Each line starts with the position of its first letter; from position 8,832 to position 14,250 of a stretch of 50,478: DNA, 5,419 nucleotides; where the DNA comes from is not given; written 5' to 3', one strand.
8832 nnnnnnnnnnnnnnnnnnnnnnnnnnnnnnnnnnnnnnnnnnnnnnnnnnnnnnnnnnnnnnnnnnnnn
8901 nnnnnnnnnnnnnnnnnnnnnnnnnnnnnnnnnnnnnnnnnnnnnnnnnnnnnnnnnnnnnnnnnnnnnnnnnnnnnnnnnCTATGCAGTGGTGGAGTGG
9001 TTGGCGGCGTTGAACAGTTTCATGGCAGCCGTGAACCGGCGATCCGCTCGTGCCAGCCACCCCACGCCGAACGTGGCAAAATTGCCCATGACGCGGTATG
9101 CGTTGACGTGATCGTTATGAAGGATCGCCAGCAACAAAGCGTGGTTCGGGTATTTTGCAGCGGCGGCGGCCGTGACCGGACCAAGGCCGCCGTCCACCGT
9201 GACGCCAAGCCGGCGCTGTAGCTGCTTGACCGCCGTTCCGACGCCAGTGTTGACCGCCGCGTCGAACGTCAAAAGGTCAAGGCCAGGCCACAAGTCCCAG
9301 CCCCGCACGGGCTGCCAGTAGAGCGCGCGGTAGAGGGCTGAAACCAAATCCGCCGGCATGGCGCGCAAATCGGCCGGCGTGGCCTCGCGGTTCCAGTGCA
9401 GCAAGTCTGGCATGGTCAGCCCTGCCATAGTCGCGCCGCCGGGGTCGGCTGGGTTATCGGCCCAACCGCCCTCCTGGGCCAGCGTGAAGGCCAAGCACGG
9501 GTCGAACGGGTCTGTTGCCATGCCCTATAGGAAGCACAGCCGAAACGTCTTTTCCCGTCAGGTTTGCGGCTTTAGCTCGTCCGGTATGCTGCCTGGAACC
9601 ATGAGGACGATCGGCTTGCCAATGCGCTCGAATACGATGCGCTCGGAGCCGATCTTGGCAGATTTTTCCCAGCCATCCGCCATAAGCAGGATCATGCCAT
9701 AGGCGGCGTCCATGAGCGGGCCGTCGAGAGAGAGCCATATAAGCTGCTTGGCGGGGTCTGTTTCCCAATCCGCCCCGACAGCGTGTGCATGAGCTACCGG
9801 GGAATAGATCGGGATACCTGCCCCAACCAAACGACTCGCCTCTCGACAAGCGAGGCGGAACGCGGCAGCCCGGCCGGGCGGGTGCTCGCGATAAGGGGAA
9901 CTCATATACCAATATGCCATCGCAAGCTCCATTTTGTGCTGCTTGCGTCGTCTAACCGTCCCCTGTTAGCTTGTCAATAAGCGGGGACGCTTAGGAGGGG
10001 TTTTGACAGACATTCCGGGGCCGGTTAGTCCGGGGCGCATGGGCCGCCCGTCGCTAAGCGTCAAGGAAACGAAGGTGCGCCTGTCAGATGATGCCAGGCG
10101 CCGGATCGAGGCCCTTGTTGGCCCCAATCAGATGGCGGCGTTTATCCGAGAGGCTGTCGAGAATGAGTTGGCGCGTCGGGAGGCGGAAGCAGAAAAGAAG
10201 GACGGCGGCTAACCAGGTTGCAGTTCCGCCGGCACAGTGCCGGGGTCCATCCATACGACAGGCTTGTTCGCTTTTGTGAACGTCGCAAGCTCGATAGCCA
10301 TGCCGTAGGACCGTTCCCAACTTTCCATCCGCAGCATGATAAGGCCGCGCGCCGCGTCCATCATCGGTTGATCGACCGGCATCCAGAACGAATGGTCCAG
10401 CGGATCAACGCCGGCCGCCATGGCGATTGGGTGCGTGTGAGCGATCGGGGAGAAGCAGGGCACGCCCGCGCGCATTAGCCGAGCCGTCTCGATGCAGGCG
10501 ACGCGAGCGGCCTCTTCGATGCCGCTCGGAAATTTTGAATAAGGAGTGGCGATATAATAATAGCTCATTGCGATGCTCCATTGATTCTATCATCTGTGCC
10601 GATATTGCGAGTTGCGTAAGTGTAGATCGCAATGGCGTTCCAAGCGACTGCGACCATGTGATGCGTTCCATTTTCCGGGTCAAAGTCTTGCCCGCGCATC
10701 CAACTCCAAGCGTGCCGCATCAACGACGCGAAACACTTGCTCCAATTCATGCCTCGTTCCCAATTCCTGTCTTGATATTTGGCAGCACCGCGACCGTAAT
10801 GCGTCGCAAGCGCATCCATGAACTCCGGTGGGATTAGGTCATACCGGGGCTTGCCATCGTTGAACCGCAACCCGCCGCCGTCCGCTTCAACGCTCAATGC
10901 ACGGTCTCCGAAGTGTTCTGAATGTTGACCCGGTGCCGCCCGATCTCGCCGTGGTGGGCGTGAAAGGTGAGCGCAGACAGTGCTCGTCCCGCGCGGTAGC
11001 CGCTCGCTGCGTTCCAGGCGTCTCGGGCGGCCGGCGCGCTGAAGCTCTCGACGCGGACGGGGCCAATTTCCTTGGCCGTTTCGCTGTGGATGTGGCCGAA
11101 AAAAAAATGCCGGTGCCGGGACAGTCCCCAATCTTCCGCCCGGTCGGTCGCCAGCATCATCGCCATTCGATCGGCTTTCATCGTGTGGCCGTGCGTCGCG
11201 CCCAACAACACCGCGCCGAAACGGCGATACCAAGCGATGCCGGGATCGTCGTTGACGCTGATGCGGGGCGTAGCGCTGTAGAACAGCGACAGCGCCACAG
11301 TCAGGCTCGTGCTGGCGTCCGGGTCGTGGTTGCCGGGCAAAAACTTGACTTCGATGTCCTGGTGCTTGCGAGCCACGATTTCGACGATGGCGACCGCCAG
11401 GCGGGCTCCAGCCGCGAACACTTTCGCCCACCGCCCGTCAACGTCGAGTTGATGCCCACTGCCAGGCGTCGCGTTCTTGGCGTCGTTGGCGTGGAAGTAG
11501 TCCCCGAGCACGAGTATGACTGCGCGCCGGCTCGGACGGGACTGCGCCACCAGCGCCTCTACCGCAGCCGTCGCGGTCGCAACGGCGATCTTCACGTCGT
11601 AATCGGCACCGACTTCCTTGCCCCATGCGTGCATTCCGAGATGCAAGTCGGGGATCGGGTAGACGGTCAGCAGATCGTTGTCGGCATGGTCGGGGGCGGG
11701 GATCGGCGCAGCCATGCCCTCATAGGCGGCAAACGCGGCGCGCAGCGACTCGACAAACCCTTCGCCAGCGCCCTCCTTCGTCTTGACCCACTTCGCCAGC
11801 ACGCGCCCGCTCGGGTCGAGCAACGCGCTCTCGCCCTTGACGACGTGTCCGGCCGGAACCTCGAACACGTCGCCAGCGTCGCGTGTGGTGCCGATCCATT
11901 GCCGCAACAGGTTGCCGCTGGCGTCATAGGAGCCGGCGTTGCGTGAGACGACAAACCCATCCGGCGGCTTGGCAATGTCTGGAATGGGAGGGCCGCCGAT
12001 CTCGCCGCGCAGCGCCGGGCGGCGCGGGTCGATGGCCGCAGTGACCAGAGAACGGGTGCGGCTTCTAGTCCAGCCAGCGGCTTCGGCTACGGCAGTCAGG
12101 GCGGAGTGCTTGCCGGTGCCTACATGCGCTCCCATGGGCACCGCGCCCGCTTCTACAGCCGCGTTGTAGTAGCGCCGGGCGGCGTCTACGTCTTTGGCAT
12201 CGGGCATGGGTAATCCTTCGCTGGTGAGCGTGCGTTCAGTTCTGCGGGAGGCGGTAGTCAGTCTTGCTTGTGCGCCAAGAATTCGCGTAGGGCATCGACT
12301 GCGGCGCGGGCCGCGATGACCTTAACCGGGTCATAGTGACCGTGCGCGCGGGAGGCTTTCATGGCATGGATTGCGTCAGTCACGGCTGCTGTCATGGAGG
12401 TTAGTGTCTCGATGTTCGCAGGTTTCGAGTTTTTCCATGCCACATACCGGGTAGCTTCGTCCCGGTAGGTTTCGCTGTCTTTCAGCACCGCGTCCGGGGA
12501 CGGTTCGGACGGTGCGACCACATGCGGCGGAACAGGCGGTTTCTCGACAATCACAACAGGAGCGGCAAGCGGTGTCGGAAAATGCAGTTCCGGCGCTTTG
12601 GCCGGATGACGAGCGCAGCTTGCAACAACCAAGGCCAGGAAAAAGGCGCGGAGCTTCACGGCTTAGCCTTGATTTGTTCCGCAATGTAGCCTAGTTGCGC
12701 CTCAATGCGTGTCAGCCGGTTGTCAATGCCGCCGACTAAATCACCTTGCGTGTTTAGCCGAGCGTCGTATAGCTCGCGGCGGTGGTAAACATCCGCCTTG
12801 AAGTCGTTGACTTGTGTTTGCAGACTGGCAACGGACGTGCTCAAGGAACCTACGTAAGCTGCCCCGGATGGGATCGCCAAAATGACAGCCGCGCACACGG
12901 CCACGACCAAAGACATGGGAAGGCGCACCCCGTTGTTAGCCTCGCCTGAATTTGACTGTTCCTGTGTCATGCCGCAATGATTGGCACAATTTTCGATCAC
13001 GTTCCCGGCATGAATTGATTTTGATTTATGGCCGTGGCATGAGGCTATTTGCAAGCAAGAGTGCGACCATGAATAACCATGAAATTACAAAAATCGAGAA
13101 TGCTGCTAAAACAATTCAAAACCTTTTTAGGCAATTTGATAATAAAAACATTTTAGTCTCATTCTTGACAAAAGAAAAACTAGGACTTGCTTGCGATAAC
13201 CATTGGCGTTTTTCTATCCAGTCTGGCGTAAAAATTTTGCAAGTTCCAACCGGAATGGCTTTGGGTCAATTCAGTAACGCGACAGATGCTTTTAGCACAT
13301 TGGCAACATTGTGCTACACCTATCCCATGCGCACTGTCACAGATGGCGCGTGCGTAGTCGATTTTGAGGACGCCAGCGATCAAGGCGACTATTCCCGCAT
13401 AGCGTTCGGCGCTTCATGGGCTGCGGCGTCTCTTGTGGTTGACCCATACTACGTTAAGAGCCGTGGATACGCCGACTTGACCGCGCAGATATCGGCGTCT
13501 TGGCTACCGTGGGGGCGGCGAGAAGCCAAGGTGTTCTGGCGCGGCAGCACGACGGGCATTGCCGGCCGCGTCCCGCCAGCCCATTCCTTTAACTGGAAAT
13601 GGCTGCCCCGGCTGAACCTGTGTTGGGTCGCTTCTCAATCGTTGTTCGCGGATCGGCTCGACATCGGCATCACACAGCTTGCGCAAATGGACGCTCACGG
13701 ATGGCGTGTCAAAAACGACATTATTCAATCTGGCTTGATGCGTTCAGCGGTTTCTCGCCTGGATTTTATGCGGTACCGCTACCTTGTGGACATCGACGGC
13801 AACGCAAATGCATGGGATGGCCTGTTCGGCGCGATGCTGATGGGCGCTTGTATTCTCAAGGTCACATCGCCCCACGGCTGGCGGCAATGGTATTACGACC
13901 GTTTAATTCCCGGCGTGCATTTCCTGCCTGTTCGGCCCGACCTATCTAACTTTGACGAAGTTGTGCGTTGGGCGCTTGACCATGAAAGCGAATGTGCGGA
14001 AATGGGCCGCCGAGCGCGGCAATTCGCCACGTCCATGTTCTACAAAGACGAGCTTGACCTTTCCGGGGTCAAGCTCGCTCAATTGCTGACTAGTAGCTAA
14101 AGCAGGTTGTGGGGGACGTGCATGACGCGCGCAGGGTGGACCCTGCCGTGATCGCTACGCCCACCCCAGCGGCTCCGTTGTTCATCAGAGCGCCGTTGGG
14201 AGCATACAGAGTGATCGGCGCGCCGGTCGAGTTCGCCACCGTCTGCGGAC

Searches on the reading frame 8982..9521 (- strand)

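Call 24: search_protein_families(library=pfam, proteins=[window:8982-9521:-], max_evalue=0.01)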
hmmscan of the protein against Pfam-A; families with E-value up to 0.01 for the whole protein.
window:8982-9521:- (179 aa): 3 families
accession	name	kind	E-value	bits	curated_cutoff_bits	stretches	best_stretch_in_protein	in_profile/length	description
PF05838.17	Glyco_hydro_108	-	3.9e-20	72.6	21.2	1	11-93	2-85/85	Glycosyl hydrolase 108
PF01471.23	PG_binding_1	-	0.0017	19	23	1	92-120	28-56/57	Putative peptidoglycan binding domain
PF09374.15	PG_binding_3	-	0.0021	18.7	24.6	1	97-133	2-46/76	Predicted Peptidoglycan domain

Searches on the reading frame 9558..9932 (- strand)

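Call 49: search_protein_families(library=pfam, proteins=[window:9558-9932:-], max_evalue=0.01)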
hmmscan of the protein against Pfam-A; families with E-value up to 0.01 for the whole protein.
window:9558-9932:- (124 aa): 1 family
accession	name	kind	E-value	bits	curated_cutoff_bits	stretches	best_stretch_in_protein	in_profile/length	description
PF09152.16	DUF1937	-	3.5e-15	57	23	1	9-111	4-114/116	Domain of unknown function (DUF1937)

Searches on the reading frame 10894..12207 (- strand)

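Call 24: search_protein_families(library=pfam, proteins=[window:10894-12207:-], max_evalue=0.01)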
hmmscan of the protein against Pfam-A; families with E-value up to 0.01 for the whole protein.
window:10894-12207:- (437 aa): 1 family
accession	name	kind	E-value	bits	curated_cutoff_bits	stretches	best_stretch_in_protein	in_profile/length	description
PF00149.33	Metallophos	-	9.3e-05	23.4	21.5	1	212-309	14-72/191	Calcineurin-like phosphoesterase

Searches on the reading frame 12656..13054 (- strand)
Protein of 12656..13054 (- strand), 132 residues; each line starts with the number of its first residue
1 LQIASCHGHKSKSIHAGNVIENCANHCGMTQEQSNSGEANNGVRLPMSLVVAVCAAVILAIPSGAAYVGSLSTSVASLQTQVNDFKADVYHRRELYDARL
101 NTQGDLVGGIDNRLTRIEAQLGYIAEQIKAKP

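Call 49: search_protein_families(library=pfam, proteins=[window:12656-13054:-], max_evalue=0.01)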
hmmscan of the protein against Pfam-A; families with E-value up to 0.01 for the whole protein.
window:12656-13054:- (132 aa): 2 families
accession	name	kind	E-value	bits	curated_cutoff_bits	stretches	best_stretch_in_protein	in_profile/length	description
PF05531.17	NPV_P10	-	0.00079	20.3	29.8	1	68-122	13-66/75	Nucleopolyhedrovirus P10 protein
PF25469.1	HTH_NWD1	-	0.0078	16.6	27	0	100-126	10-36/125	NWD1-like, winged helix-turn-helix domain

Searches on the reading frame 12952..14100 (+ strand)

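Call 49: search_protein_families(library=pfam, proteins=[window:12952-14100:+], max_evalue=0.01)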
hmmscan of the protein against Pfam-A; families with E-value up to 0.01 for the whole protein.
window:12952-14100:+ (382 aa): 1 family
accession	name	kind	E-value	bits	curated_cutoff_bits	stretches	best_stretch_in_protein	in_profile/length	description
PF05686.18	Glyco_transf_90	-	1.3e-13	51.1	24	1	185-363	153-303/396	Glycosyl transferase family 90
